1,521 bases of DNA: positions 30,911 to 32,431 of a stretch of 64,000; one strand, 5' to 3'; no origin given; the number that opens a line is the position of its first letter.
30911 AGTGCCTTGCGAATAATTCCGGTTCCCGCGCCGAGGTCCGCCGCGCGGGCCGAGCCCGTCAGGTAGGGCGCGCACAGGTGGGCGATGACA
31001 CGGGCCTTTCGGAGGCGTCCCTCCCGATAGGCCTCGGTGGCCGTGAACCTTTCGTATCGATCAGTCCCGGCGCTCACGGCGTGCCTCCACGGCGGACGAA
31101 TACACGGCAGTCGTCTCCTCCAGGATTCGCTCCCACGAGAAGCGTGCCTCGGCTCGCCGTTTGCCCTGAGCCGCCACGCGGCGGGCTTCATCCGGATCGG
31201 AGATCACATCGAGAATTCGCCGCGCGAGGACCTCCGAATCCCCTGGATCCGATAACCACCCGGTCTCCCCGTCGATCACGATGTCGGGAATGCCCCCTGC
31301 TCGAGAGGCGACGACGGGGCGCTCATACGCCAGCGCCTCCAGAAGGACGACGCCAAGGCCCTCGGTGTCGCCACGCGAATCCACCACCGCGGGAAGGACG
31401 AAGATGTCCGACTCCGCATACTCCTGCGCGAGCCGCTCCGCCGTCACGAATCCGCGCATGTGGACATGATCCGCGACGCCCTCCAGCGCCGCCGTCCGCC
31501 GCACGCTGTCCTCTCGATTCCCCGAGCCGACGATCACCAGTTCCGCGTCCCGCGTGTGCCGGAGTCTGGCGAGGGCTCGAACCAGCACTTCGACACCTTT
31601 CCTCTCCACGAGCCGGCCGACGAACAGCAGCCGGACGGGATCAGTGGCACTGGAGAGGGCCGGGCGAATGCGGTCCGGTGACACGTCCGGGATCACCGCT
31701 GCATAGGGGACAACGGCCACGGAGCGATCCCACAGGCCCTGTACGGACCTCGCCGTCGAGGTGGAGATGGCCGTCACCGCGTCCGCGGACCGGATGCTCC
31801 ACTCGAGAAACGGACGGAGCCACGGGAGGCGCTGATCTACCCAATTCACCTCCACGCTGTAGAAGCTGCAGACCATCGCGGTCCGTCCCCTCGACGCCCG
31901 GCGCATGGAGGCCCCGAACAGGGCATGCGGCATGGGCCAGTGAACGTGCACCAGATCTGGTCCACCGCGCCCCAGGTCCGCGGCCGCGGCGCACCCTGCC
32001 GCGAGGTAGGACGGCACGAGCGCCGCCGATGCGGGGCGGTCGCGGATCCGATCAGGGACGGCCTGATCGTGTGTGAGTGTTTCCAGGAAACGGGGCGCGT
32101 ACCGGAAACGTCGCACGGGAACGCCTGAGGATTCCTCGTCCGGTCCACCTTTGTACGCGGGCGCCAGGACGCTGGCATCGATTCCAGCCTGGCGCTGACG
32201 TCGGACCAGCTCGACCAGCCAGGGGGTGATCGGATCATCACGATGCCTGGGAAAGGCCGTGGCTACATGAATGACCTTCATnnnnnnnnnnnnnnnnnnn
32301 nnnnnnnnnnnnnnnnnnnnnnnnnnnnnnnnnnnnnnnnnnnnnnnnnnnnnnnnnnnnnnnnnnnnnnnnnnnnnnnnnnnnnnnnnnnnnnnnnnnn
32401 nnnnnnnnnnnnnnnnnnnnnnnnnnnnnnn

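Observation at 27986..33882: Two different GT-C enzymes (YfhO-family and GT39/83-family) each paired with its own polyprenyl-P-sugar synthase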

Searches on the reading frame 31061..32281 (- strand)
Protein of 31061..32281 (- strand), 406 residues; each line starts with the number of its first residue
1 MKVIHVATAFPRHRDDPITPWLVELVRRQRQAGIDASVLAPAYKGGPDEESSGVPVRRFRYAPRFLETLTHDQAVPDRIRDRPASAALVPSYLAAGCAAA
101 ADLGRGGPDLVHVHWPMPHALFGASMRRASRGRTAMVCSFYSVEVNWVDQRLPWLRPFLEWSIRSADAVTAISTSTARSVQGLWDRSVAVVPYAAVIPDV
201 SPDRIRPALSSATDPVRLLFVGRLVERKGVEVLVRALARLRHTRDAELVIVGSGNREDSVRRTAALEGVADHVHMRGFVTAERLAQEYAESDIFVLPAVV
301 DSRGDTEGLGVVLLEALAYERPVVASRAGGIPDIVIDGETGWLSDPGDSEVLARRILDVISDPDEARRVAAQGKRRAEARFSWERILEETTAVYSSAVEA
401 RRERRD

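Call 4: search_protein_families(library=pfam, proteins=[window:31061-32281:-], max_evalue=0.01)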
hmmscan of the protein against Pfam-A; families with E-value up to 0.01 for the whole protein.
window:31061-32281:- (406 aa): 7 families
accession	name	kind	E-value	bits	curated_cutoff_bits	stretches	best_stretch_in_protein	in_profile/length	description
PF00534.26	Glycos_transf_1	-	6.4e-42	143.4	26.4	1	204-375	4-171/172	Glycosyl transferases group 1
PF13692.12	Glyco_trans_1_4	-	4.1e-38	131.3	27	1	217-362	3-142/142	Glycosyl transferases group 1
PF13439.12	Glyco_transf_4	-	4.9e-15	56.4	28.5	1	22-192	8-163/170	Glycosyltransferase Family 4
PF20706.3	GT4-conflict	-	3.1e-14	53.2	26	1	164-386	145-381/385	Family 4 Glycosyltransferase in conflict systems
PF13579.12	Glyco_trans_4_4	-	9.1e-13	49.3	29.7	1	23-193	8-157/158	Glycosyl transferase 4-like domain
PF13524.12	Glyco_trans_1_2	-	4.8e-11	43.2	25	1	233-389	5-141/144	Glycosyl transferase-like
PF13477.12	Glyco_trans_4_2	-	0.0063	17.1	23.4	0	108-173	75-139/139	Glycosyl transferase 4-like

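Call 5: search_protein_families(library=ncbifam, proteins=[window:31061-32281:-], max_evalue=0.01)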
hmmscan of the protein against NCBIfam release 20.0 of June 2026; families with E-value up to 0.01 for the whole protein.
window:31061-32281:- (406 aa): 48 families (the best 25 are shown)
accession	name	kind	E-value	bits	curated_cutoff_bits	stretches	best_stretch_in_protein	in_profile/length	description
TIGR03999.1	thiol_BshA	equivalog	3.3e-35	121.7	273.7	1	109-397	86-373/375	N-acetyl-alpha-D-glucosaminyl L-malate synthase BshA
NF041876.1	EPS_EpsE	equivalog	2.6e-32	112.5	400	1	208-385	207-384/389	exopolysaccharide biosynthesis GT4 family glycosyltransferase EpsE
TIGR02149.1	glgA_Coryne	subfamily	6.2e-29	101.3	302.4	1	217-396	206-389/391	glycogen synthase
TIGR03088.1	stp2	hypoth_equivalog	4.9e-28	98.2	409.05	1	203-396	182-372/374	TIGR03088 family PEP-CTERM/XrtA system glycosyltransferase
TIGR04063.1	stp3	hypoth_equivalog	7.9e-26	90.9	442.05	1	218-397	216-395/397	TIGR04063 family PEP-CTERM/XrtA system glycosyltransferase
TIGR03449.1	mycothiol_MshA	equivalog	1.3e-24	86.8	462.5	1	214-399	219-405/406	D-inositol-3-phosphate glycosyltransferase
NF047684.1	TeichurnBiosyTuaC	equivalog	4.1e-24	85.2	550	1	108-395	109-387/391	teichuronic acid biosynthesis protein TuaC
TIGR04005.1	wcaL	equivalog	9e-23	80.8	537.6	1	209-391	216-400/406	colanic acid biosynthesis glycosyltransferase WcaL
NF053787.1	GlcN_PG_synth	equivalog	1.9e-20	73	480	1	166-396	144-358/361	N-acetylglucosaminyl phosphatidylglycerol synthase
NF038295.1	EPS_HpsP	equivalog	6.1e-20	71.6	550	1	190-396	180-386/388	hormogonium polysaccharide biosynthesis glycosyltransferase HpsP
NF038298.1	EPS_HpsO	equivalog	3e-19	69.1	575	1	212-394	198-384/388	hormogonium polysaccharide biosynthesis glycosyltransferase HpsO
NF012028.0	PRK15484.1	subfamily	6.3e-18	65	618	1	203-389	181-370/380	lipopolysaccharide N-acetylglucosaminyltransferase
TIGR04157.1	glyco_rSAM_CFB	subfamily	2.3e-17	63.1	400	1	204-393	216-405/406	TIGR04157 family glycosyltransferase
NF046085.1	XrtY_assoc_Gly1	equivalog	5.5e-17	61.7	400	1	208-397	202-384/387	XrtY-associated glycosyltransferase XYAG1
TIGR04047.1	MSMEG_0565_glyc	hypoth_equivalog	1.3e-15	57.4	259.85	1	155-395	128-372/373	MSMEG_0565 family glycosyltransferase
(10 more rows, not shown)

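Call 47: search_solved_structures(query=window:31061-32281:-, max_evalue=1e-8)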
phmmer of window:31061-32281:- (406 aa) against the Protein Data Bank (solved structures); distinct sequences matched with E-value up to 1e-8: 18.
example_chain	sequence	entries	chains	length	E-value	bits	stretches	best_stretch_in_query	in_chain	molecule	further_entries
3okc_A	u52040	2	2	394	1e-25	93.8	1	113-396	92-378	GDP-mannose-dependent alpha-(1-6)-phosphatidylinositol monomannoside mannosyltransferase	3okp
3oka_A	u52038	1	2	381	1.1e-25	93.6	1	113-395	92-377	GDP-mannose-dependent alpha-(1-6)-phosphatidylinositol monomannoside mannosyltransferase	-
6kih_A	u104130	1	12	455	1.7e-21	79.9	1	209-394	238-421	Tll1590 protein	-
2jjm_A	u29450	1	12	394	4.1e-21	78.6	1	90-396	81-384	GLYCOSYL TRANSFERASE, GROUP 1 FAMILY PROTEIN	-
3mbo_A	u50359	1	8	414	4.8e-21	78.4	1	90-396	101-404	Glycosyltransferase, group 1 family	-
7qsg_A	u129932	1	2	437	5.3e-21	78.3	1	199-398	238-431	D-inositol 3-phosphate glycosyltransferase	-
5d00_A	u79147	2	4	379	7.6e-20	74.4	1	101-399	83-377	N-acetyl-alpha-D-glucosaminyl L-malate synthase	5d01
6tvp_A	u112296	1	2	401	2.4e-18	69.5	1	218-395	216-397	Alpha-maltose-1-phosphate synthase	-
6n1x_A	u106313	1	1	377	3.1e-16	62.6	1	107-362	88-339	Glycosyltransferase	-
6d9t_A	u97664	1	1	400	3.2e-16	62.5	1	107-363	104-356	Glycosyl transferase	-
3c48_A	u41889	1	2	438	1.7e-13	53.6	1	203-399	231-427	Predicted glycosyltransferases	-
3c4q_A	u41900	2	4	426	1.7e-13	53.6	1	203-399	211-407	Predicted glycosyltransferases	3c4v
2gej_A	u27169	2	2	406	3.4e-12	49.2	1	105-396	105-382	PHOSPHATIDYLINOSITOL MANNOSYLTRANSFERASE (PimA)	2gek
4n9w_A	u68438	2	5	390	4e-12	49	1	105-396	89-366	GDP-mannose-dependent alpha-(1-2)-phosphatidylinositol mannosyltransferase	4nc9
3fro_A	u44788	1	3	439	1.5e-10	43.8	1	214-399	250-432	GlgA glycogen synthase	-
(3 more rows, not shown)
